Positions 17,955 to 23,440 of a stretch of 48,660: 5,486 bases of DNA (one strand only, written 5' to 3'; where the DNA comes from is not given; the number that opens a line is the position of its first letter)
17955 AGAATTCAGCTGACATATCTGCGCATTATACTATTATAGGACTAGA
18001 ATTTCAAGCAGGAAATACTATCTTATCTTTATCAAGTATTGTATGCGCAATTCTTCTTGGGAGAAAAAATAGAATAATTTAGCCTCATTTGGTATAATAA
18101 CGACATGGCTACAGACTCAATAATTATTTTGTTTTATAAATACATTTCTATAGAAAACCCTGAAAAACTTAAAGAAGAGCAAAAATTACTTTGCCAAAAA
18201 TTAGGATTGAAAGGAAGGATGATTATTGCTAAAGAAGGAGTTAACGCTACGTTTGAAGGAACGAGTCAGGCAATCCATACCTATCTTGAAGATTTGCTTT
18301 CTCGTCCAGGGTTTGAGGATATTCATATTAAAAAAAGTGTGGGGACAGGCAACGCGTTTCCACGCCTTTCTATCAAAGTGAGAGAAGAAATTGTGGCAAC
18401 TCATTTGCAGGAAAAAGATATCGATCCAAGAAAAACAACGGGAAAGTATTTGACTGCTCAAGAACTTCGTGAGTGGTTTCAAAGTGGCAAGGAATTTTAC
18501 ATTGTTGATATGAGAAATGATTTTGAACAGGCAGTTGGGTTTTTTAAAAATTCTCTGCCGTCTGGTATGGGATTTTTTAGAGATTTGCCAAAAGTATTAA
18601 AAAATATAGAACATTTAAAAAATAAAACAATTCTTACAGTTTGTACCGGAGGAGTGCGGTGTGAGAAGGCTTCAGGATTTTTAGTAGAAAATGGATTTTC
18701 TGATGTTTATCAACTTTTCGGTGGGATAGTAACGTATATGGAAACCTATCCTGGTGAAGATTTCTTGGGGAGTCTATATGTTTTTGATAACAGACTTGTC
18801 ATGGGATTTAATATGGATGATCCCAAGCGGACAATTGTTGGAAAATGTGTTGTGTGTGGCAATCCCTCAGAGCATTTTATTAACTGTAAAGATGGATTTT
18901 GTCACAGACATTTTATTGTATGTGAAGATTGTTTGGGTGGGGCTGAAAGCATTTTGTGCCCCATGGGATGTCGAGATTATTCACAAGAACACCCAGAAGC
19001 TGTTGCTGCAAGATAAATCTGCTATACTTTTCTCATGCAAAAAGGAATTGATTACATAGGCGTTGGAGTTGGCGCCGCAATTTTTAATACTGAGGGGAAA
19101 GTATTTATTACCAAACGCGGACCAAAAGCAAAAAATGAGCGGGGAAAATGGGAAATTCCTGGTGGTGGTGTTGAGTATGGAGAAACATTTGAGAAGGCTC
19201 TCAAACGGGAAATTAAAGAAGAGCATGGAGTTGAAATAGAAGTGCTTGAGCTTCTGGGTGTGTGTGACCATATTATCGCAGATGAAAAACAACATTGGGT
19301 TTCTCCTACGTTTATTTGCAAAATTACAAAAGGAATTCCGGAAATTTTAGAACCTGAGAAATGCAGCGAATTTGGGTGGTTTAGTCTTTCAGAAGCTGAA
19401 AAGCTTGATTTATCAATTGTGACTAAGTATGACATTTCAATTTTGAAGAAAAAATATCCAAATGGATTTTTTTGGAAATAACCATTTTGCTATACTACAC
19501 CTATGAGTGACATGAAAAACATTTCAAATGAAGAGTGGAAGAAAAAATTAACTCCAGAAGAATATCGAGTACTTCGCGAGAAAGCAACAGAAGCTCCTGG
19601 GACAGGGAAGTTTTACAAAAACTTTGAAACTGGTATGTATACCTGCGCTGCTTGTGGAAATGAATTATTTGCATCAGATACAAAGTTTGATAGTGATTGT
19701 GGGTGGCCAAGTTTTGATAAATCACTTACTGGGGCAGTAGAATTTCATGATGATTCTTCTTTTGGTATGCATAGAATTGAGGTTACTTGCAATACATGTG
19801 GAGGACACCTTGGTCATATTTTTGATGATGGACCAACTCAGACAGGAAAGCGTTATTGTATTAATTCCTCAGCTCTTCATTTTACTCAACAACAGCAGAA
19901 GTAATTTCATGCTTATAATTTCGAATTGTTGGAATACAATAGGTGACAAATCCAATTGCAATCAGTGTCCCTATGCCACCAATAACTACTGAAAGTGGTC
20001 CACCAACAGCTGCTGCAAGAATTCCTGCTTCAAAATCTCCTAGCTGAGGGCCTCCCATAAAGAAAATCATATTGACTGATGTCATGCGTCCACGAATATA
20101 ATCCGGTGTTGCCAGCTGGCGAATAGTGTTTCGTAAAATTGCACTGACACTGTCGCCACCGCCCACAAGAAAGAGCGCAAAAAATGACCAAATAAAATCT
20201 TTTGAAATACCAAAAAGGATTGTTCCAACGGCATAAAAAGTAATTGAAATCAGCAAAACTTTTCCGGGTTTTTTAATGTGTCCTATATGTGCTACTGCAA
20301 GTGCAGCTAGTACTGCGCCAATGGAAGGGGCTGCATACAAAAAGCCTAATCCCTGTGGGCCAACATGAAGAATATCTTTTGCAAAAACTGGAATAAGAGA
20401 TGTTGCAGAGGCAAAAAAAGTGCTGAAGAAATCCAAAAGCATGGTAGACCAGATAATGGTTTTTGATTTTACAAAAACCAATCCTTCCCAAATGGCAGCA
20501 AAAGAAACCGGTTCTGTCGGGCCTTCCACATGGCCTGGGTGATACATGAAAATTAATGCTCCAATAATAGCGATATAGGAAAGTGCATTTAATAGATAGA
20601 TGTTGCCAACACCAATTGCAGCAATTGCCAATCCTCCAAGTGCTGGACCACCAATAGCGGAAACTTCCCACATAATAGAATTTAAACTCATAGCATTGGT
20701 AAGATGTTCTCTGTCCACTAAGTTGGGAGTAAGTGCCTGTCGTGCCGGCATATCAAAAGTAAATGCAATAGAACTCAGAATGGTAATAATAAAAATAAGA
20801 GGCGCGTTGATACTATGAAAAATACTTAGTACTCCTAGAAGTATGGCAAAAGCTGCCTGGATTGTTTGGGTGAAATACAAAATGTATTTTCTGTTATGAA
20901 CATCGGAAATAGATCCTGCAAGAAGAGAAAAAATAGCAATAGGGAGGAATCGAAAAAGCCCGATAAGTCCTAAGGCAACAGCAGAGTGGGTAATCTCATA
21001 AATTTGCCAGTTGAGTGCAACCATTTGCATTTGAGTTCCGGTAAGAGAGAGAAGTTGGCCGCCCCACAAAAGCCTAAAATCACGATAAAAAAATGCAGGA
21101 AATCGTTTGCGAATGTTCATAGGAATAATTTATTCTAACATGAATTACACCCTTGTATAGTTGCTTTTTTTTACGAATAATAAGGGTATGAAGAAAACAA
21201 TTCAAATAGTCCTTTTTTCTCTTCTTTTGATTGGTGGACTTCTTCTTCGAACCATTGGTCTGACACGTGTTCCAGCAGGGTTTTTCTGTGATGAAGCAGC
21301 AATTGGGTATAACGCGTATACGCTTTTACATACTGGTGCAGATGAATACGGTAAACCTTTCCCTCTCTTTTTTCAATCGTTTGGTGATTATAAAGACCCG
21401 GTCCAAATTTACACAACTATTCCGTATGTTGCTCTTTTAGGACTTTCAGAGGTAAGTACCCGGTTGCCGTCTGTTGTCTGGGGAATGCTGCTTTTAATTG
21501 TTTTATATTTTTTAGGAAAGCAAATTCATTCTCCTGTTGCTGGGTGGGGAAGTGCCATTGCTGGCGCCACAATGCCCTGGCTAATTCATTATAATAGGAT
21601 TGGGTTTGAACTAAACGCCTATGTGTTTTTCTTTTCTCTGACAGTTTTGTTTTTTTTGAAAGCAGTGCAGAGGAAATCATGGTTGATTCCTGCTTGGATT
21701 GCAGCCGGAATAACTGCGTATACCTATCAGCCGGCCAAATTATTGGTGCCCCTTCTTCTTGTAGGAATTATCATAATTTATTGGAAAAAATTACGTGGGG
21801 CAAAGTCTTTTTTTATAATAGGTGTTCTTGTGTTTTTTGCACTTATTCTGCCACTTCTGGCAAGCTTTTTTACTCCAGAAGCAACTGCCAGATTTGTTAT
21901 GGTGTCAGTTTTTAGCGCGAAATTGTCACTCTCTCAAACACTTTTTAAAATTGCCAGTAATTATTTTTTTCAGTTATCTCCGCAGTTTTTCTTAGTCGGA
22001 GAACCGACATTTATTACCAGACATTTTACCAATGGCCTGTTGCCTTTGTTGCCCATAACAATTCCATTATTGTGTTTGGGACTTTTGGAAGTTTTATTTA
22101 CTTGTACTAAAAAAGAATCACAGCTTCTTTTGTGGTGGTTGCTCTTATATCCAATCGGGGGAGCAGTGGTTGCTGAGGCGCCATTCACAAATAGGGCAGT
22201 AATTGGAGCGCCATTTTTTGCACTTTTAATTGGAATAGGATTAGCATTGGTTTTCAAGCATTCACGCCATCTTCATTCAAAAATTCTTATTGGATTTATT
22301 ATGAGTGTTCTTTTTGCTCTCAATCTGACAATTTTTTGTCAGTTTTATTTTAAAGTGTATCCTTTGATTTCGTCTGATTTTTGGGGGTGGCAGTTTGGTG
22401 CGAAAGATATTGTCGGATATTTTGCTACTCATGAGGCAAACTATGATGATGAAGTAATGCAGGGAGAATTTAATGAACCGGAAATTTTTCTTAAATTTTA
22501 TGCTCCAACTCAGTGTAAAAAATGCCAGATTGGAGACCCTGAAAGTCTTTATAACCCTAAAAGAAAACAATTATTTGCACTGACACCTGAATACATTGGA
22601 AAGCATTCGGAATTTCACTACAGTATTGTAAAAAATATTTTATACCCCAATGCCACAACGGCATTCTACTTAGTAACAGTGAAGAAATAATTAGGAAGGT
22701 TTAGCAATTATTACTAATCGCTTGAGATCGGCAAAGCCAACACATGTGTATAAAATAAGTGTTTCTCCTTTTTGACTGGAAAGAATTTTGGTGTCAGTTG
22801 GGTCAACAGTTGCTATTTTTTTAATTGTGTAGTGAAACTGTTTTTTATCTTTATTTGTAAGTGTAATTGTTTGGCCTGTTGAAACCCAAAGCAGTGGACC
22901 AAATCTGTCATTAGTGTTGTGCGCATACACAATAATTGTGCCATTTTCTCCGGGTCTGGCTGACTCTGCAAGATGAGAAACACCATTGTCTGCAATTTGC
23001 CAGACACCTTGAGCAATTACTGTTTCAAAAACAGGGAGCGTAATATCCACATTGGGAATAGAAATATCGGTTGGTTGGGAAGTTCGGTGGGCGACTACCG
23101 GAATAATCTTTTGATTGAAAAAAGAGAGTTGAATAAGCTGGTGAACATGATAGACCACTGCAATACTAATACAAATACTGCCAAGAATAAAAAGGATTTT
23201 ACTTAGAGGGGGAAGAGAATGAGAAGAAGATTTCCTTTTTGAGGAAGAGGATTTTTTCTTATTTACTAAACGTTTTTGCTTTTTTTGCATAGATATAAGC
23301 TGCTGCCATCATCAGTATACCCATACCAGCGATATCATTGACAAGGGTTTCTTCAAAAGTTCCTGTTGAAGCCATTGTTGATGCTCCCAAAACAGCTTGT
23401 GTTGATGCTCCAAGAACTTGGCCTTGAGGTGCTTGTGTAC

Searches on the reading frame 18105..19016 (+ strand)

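Call 26: search_protein_families(library=pfam, proteins=[window:18105-19016:+], max_evalue=0.001)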
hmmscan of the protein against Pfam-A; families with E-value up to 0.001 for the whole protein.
window:18105-19016:+ (303 aa): 3 families
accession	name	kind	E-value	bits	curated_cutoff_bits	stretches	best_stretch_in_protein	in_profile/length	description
PF17773.7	UPF0176_N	-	9.4e-26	90.5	26.2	1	7-96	3-92/92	UPF0176 acylphosphatase like domain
PF12368.13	Rhodanese_C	-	6.1e-17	62.1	26.9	1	222-290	2-66/66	Rhodanase C-terminal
PF00581.25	Rhodanese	-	2.1e-07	31.8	22.2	1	117-211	1-99/102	Rhodanese-like domain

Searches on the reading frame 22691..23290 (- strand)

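Call 27: search_protein_families(library=pfam, proteins=[window:22691-23290:-], max_evalue=0.001)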
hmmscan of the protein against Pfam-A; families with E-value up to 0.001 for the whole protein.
window:22691-23290:- (199 aa): 1 family
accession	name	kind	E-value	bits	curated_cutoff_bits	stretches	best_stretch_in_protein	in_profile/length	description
PF04203.18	Sortase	-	1.3e-21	77.1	26.6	1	76-198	1-124/125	Sortase domain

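Call 105: search_protein_families(library=padloc, proteins=[window:22691-23290:-], max_evalue=0.001)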
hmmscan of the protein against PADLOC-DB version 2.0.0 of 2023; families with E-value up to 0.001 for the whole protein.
window:22691-23290:- (199 aa): 0 families
